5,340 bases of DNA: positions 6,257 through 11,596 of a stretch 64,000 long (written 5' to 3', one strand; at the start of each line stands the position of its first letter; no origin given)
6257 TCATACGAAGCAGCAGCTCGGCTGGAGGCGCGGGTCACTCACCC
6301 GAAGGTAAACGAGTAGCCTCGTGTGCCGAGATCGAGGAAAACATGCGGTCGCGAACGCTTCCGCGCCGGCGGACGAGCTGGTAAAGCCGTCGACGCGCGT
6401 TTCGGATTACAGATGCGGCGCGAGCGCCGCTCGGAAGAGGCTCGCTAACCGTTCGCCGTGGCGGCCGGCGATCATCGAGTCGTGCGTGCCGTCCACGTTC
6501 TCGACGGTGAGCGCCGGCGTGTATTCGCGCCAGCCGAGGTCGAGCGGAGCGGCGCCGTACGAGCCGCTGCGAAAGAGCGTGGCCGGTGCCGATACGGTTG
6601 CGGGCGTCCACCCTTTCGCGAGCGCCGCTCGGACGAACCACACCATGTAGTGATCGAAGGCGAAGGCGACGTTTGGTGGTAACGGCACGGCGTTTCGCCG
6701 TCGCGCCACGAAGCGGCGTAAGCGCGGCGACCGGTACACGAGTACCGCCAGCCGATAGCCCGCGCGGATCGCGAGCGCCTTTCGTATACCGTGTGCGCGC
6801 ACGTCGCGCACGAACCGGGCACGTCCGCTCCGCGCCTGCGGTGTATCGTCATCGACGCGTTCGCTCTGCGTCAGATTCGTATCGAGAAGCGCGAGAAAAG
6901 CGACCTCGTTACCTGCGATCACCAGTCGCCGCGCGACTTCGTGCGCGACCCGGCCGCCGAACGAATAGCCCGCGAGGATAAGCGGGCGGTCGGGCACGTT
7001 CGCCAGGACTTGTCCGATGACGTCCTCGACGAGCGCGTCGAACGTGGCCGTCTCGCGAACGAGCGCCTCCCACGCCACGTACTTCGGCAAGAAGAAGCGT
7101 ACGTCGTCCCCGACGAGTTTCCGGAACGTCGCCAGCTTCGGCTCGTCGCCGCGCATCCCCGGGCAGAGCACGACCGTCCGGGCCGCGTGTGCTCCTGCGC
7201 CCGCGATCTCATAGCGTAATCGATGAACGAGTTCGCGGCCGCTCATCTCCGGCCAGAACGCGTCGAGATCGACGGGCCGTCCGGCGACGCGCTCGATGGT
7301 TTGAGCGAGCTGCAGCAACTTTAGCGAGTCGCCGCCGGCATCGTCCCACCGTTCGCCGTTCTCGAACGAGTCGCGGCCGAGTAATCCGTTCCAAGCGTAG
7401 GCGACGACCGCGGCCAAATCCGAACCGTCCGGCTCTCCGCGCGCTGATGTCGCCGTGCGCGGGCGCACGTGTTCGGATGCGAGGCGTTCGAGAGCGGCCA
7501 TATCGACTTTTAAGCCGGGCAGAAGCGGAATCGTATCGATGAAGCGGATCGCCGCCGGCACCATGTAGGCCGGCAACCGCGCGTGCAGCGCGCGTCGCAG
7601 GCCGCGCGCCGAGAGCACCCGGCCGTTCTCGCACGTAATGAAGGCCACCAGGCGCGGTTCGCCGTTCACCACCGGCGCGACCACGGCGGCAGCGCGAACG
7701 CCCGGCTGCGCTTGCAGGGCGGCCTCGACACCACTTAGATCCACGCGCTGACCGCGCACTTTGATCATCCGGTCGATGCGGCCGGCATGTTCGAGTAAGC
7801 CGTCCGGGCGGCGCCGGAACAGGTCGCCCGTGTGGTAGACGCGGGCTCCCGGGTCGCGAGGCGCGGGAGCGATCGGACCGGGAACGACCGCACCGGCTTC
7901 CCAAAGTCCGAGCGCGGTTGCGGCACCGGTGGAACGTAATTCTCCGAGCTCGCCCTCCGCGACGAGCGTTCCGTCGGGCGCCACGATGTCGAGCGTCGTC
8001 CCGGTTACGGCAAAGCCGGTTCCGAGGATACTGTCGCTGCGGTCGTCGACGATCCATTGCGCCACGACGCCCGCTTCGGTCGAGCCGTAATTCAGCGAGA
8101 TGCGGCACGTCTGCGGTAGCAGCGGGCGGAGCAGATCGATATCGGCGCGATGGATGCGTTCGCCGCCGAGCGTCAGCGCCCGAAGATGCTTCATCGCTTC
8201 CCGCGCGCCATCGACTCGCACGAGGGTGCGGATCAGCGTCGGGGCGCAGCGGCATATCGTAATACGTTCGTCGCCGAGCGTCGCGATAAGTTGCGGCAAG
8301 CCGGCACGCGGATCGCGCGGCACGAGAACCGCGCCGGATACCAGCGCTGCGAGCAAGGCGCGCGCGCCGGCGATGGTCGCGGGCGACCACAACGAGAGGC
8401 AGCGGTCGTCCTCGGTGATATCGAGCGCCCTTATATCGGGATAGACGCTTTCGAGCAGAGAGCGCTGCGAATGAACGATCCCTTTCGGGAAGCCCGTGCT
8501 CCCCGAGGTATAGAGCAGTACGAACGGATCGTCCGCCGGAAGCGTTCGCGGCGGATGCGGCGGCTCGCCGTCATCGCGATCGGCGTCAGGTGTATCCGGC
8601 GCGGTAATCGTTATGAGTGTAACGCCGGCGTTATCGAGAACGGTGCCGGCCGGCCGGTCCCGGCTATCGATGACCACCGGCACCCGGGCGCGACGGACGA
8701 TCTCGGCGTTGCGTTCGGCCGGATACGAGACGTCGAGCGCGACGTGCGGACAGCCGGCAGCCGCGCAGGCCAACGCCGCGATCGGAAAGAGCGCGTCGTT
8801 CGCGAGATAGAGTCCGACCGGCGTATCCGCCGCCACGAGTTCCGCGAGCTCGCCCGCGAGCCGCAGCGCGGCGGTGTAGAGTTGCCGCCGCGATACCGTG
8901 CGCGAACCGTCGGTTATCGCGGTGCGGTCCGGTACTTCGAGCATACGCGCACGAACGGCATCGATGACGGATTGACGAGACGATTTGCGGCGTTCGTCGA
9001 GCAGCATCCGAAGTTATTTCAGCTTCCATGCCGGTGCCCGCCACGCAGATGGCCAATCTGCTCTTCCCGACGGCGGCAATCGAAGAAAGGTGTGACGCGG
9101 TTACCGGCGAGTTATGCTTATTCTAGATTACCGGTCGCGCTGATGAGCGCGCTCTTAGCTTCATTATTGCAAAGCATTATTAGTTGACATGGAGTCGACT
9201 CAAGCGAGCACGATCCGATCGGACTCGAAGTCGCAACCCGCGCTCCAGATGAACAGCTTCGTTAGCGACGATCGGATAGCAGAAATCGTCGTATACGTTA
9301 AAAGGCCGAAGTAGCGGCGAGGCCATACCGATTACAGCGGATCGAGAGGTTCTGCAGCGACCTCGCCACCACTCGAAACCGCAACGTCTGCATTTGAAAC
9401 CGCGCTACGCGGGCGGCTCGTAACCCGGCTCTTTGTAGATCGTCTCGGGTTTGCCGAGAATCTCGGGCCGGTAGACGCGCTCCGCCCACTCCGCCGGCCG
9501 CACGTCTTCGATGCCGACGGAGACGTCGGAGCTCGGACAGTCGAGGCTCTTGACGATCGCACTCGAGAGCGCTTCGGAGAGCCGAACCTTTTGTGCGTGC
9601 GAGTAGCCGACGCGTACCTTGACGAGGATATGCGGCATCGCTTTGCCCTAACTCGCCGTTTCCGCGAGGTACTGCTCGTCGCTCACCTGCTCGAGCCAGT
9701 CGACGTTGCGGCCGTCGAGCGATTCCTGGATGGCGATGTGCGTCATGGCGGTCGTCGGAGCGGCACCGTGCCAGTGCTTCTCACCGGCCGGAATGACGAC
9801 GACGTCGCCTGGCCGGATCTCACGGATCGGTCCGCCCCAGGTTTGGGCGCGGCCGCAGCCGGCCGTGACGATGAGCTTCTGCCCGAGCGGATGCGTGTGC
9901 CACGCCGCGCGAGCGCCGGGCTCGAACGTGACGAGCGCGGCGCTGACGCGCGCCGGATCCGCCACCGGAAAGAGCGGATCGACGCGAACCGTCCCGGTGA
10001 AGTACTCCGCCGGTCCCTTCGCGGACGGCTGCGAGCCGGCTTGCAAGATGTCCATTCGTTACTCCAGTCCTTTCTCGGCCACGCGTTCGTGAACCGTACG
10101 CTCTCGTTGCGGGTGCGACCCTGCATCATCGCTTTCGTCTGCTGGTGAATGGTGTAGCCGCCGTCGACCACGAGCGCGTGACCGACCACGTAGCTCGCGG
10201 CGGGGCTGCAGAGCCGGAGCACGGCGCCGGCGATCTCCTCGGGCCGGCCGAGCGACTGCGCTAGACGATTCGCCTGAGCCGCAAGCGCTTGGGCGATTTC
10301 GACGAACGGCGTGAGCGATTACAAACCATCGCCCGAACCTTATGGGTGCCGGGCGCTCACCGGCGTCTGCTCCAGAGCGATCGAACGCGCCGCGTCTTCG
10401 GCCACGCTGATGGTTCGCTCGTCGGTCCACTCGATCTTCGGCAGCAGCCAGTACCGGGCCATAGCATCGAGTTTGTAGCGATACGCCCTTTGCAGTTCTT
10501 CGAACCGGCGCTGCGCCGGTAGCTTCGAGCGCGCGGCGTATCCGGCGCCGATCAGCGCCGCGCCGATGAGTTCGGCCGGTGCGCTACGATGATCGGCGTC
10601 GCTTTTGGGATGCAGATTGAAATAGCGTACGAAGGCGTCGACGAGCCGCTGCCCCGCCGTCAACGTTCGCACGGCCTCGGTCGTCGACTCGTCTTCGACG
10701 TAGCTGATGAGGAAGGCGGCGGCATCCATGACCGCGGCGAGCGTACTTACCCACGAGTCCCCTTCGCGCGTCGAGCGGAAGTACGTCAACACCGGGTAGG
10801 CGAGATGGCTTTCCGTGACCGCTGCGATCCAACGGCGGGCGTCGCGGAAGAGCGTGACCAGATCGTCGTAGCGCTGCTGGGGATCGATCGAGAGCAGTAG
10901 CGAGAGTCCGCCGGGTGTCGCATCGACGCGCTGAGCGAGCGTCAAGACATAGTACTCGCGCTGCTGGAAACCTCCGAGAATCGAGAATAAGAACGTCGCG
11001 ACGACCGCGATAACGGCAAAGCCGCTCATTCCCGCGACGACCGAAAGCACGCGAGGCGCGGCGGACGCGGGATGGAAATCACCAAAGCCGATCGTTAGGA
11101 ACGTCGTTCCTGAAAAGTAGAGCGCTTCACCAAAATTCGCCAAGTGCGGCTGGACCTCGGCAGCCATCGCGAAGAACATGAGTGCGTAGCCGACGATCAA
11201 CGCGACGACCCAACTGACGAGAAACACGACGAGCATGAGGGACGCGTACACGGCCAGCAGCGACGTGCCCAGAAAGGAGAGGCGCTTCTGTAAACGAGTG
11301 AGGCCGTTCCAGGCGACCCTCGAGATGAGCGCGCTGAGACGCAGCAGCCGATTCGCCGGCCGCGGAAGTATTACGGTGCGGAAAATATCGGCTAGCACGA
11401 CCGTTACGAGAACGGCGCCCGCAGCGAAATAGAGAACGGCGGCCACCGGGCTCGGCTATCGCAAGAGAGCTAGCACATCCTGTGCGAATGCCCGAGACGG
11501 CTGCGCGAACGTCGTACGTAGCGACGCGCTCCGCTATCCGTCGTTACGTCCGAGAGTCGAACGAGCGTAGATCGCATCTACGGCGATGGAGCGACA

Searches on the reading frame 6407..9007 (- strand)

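Call 37: search_protein_families(library=pfam, proteins=[window:6407-9007:-])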
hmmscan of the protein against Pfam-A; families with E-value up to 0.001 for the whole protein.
window:6407-9007:- (866 aa): 4 families
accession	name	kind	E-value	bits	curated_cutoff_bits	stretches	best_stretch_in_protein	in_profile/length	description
PF00501.34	AMP-binding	-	6e-58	196.9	29.9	1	24-369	7-384/384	AMP-binding enzyme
PF00975.26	Thioesterase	-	3.3e-12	47.5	26.4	1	652-718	44-110/226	Thioesterase domain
PF13193.12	AMP-binding_C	-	5.3e-08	34.1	24.5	1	427-495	2-71/76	AMP-binding enzyme C-terminal domain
PF00561.26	Abhydrolase_1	-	0.00015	22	25.8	0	655-769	51-163/245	alpha/beta hydrolase fold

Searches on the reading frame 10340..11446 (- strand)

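Call 37: search_protein_families(library=pfam, proteins=[window:10340-11446:-])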
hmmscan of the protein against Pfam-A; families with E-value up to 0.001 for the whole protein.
window:10340-11446:- (368 aa): 1 family
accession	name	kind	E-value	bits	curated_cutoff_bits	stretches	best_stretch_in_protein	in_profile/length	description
PF07885.22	Ion_trans_2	-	1.6e-12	47.5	22.5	1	76-156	3-76/79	Ion channel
